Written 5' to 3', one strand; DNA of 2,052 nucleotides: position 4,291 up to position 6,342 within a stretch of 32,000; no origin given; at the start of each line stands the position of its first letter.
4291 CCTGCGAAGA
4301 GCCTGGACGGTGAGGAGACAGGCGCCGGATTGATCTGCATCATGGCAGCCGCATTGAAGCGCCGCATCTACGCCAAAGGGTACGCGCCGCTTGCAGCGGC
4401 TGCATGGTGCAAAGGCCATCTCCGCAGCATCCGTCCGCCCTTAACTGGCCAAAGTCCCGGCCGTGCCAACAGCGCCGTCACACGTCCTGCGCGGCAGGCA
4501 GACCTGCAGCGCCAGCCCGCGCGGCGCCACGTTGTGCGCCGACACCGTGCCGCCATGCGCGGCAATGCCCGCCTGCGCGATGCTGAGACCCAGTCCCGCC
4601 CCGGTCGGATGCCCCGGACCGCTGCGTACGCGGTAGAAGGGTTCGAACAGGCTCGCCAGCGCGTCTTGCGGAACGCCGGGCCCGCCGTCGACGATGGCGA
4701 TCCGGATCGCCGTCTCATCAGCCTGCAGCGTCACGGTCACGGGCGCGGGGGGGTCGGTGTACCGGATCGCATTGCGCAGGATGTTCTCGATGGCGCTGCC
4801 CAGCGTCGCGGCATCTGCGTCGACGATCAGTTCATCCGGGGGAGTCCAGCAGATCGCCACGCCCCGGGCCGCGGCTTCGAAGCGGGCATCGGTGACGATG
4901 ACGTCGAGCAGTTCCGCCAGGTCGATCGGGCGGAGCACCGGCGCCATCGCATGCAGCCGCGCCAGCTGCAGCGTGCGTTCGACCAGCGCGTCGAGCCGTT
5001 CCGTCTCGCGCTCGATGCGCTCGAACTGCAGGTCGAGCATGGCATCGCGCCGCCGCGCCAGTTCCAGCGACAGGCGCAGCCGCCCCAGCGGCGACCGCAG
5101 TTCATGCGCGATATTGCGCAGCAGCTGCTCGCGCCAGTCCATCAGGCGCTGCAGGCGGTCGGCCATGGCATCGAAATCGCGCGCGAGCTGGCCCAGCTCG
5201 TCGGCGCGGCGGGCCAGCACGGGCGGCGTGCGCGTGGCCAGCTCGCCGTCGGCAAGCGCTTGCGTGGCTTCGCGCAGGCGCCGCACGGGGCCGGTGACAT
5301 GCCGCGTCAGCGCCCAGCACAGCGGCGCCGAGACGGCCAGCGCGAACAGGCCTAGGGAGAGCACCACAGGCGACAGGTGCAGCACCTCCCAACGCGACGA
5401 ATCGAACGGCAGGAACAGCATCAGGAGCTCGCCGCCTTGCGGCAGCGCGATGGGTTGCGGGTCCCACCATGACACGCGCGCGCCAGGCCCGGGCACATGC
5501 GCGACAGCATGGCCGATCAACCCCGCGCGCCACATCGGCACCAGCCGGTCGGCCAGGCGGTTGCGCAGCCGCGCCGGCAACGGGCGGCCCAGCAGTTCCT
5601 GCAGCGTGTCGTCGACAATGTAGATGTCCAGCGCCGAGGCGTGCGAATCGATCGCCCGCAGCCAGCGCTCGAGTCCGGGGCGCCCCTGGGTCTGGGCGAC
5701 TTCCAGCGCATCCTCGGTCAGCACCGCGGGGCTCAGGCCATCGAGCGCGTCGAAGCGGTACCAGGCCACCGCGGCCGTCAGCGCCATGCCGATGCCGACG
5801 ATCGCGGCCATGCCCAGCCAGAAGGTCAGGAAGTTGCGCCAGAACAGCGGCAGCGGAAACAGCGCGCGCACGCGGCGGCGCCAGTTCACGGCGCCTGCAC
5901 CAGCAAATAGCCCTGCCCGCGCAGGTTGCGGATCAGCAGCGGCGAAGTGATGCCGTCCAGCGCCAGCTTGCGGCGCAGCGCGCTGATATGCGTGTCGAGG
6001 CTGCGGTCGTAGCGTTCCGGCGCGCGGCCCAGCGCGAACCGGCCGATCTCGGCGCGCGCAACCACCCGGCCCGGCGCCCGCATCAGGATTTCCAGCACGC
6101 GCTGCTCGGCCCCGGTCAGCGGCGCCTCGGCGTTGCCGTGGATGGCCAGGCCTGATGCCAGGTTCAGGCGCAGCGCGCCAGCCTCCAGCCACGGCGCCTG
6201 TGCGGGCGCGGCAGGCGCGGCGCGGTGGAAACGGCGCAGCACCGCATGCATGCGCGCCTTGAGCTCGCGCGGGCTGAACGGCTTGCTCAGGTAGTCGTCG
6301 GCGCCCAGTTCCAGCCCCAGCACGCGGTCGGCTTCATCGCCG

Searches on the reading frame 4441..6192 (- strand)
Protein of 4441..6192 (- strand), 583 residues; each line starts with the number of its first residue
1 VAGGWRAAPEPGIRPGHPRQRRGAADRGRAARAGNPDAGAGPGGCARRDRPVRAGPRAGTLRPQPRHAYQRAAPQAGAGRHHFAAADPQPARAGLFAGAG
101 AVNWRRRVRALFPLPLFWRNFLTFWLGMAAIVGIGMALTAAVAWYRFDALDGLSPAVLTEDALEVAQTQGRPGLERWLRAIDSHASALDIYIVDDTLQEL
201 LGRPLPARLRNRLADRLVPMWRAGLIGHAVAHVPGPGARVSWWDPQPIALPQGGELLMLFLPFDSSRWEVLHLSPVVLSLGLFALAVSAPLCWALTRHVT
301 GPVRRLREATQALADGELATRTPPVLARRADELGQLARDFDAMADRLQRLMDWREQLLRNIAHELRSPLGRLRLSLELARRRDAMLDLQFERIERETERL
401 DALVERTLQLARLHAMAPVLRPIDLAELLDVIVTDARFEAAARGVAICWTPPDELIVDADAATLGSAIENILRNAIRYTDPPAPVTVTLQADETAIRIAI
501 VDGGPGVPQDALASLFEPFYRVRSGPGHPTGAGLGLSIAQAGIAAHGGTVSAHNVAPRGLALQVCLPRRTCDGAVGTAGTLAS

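Call 54: search_protein_families(library=pfam, proteins=[window:4441-6192:-], max_evalue=0.01)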
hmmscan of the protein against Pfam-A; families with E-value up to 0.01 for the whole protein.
window:4441-6192:- (583 aa): 5 families
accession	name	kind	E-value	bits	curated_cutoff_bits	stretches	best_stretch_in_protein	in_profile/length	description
PF02518.31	HATPase_c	-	3.6e-20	72.9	26.4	1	460-569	2-110/111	Histidine kinase-, DNA gyrase B-, and HSP90-like ATPase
PF00672.30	HAMP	-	1.1e-13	51.7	25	1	295-348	2-52/53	HAMP domain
PF00512.31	HisKA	-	3.8e-12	46.5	26.9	1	354-414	2-64/66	His Kinase A (phospho-acceptor) domain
PF13581.12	HATPase_c_2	-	0.00053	20.4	27.4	1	454-535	22-103/127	Histidine kinase-like ATPase domain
PF18225.7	AbfS_sensor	-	0.00082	19.6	26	1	170-208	5-42/65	Sensor histidine kinase (AbfS) sensor domain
